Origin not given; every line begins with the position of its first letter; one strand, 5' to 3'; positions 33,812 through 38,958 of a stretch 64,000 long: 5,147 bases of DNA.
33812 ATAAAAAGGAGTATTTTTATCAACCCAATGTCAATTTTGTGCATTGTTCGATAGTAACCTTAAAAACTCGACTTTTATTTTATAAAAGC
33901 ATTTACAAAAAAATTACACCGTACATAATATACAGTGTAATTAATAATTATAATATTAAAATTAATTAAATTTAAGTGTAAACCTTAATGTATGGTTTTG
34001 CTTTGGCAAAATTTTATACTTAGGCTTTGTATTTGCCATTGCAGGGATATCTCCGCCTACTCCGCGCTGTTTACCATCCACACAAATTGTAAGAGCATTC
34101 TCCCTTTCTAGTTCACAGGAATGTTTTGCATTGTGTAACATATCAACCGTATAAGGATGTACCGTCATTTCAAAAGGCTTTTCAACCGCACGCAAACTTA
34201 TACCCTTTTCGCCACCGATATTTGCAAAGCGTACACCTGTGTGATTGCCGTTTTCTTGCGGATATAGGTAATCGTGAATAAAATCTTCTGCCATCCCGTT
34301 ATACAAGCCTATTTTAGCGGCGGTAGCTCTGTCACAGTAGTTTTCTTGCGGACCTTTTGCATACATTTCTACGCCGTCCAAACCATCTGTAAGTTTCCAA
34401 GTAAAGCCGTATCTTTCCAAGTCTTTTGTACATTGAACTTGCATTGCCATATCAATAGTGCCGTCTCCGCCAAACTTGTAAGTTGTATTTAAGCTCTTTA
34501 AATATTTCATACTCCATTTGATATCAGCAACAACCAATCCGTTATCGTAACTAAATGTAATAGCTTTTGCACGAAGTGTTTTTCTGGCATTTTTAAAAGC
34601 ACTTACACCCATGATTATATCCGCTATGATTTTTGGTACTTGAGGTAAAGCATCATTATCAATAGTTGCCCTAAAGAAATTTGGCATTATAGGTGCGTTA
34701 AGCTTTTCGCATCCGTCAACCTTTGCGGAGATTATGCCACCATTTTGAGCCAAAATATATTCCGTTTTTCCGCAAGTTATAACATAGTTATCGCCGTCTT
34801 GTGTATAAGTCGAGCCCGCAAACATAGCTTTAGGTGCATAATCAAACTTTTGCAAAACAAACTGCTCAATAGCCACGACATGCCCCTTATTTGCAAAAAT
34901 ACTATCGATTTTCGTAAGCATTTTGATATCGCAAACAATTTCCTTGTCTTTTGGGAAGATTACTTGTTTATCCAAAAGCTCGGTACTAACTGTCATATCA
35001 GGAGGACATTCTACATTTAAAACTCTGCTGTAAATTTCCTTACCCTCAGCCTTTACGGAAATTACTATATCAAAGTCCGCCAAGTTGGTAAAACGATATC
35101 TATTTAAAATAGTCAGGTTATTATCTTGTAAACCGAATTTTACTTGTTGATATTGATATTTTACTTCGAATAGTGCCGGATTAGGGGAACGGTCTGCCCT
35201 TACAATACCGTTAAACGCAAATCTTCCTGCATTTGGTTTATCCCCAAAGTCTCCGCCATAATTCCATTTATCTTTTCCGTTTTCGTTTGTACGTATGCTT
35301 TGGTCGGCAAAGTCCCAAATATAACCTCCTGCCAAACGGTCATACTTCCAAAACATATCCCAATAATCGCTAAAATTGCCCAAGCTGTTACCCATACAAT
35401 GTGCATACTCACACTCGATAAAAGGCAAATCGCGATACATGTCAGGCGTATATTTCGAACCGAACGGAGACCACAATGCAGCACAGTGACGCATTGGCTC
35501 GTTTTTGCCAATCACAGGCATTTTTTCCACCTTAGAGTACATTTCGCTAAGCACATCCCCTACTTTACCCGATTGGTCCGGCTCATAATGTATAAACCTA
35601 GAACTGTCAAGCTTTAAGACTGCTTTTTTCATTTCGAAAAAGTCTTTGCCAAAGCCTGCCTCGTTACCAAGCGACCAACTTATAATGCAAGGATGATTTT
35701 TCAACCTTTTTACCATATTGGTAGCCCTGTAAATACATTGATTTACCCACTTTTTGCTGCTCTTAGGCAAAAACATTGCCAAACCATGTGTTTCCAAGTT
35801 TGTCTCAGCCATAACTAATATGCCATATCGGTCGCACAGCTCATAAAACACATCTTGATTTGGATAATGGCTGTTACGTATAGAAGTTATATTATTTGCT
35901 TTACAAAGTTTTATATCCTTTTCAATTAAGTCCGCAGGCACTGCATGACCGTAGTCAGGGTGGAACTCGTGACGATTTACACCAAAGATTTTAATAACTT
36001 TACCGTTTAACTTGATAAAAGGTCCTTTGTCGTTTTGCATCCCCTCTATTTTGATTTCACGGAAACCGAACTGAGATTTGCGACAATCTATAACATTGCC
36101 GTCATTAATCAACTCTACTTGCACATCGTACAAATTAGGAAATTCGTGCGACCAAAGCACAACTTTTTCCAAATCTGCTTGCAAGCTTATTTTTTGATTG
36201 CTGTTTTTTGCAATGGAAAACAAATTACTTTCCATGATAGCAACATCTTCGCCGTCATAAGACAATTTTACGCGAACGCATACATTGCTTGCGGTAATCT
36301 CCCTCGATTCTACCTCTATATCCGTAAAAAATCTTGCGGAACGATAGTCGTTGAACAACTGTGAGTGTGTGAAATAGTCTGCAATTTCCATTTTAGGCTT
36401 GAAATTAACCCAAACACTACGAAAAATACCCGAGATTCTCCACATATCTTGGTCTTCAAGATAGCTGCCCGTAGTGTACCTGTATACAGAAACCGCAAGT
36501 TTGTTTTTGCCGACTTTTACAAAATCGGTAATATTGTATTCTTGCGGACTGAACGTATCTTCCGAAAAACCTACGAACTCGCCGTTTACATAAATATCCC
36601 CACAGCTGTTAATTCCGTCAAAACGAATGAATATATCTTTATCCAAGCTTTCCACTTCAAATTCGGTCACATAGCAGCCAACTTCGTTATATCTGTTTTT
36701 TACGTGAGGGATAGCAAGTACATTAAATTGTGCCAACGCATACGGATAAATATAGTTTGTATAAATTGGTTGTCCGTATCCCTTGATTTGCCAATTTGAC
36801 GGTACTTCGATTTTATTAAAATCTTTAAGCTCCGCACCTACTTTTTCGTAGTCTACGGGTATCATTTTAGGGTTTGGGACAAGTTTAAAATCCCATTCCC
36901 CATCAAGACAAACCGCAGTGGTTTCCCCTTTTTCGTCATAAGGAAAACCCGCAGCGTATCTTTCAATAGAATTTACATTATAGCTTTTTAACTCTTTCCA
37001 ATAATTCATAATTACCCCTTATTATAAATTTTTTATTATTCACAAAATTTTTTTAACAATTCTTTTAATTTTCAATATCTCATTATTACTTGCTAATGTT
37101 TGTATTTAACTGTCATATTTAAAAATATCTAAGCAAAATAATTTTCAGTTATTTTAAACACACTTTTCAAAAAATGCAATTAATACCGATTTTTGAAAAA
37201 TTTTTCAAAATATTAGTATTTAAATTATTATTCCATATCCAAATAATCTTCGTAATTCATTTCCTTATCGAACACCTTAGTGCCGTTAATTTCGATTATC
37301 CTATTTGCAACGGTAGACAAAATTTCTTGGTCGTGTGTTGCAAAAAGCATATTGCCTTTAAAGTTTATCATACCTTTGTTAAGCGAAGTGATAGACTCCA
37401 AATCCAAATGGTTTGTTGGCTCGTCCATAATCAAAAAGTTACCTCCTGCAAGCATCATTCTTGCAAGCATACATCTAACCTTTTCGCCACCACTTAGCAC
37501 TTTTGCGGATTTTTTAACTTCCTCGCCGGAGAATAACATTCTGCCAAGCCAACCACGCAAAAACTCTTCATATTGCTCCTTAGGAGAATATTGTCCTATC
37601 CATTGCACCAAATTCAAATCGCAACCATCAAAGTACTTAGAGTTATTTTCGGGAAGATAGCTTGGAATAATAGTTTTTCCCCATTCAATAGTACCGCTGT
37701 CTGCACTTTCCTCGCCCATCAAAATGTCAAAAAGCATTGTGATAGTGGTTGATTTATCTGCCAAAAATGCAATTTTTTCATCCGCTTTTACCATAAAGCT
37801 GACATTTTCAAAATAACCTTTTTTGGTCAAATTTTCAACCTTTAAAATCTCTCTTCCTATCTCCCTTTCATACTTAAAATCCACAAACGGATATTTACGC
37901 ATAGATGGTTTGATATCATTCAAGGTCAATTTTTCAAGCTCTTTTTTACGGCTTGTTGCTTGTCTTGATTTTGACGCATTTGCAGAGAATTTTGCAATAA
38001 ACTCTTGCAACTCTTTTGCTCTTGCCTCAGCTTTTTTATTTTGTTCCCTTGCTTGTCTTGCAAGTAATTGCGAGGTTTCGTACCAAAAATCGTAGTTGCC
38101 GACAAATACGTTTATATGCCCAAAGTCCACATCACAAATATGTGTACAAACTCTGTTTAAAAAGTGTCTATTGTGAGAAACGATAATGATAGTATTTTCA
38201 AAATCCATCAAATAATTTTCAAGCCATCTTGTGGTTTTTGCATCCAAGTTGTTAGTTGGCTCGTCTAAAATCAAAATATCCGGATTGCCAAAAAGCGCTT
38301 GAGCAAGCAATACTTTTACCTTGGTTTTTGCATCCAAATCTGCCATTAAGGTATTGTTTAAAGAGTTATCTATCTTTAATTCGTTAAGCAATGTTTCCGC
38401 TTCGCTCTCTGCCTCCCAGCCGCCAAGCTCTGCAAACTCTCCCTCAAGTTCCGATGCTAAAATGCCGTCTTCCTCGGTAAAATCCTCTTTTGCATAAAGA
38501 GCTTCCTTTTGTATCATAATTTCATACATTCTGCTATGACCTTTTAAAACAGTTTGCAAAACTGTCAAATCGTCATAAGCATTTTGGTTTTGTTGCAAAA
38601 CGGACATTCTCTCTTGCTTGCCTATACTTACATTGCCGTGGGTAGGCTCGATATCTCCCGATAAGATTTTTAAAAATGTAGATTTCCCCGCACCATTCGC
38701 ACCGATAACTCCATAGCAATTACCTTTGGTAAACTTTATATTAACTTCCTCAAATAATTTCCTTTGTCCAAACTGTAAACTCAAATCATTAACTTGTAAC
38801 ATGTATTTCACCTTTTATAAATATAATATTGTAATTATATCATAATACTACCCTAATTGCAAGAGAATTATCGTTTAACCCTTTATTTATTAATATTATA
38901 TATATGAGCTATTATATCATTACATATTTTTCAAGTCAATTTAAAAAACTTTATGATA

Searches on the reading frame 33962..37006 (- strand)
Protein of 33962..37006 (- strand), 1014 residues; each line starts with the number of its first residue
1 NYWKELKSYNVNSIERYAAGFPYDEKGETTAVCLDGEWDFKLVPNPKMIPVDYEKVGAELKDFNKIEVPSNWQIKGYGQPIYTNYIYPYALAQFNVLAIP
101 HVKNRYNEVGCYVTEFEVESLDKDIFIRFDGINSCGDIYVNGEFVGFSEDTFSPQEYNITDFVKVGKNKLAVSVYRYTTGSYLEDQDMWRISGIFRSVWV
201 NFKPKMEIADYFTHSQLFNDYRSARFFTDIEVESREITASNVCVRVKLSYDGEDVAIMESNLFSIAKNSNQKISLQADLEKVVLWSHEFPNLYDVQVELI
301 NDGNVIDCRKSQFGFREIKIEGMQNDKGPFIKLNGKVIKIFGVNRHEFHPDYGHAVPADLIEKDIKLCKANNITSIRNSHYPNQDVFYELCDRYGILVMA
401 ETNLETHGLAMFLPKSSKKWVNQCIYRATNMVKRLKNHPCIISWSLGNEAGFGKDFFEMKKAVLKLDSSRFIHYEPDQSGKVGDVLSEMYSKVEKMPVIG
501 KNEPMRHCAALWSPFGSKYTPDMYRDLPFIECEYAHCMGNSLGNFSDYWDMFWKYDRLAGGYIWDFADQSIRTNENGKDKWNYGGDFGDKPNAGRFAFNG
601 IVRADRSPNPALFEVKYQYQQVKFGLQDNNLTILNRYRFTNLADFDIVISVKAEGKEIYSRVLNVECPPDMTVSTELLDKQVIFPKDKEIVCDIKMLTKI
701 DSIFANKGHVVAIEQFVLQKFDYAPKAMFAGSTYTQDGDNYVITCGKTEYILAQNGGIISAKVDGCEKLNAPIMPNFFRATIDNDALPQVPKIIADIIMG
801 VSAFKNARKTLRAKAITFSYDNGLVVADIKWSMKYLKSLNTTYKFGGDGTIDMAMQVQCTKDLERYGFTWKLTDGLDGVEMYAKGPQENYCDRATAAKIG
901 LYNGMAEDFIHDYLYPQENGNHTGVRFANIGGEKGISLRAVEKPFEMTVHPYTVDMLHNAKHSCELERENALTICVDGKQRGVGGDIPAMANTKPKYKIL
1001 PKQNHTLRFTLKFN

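Call 75: search_protein_families(library=pfam, proteins=[window:33962-37006:-], max_evalue=0.00001)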
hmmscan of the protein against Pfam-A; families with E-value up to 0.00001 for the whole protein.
window:33962-37006:- (1014 aa): 6 families
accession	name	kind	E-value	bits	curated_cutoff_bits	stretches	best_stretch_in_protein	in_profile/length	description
PF02836.23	Glyco_hydro_2_C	-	1.1e-85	287.9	21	1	331-624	8-302/302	Glycosyl hydrolases family 2, TIM barrel domain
PF02929.23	Bgal_small_N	-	1.3e-52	179.5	25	1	753-1011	11-248/248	Beta galactosidase small chain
PF02837.24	Glyco_hydro_2_N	-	5e-36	124.6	28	1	34-202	4-167/169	Glycosyl hydrolases family 2, sugar binding domain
PF00703.27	Glyco_hydro_2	-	6e-15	56.4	23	1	207-316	2-109/109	Glycosyl hydrolases family 2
PF16353.11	LacZ_4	-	8.2e-15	55.3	27.3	1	631-719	1-87/87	Beta-galactosidase, domain 4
PF22666.2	Glyco_hydro_2_N2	-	3.1e-09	37.6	27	1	111-176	51-119/167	Glycosyl hydrolase 2 galactose-binding domain-like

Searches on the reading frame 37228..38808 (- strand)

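Call 75: search_protein_families(library=pfam, proteins=[window:37228-38808:-], max_evalue=0.00001)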
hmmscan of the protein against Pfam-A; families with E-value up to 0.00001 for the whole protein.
window:37228-38808:- (526 aa): 4 families
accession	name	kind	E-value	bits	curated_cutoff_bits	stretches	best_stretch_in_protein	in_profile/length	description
PF00005.33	ABC_tran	-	7.4e-35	121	25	2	20-186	2-137/137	ABC transporter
PF12848.13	ABC_tran_Xtn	-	6.5e-20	71.5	25.9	1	225-305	1-79/85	ABC transporter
PF13304.12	AAA_21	-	1.2e-10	42.3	27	0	32-66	2-42/304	AAA domain, putative AbiEii toxin, Type IV TA system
PF02463.25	SMC_N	-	4.7e-08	33.2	40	0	286-505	135-209/220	RecF/RecN/SMC N terminal domain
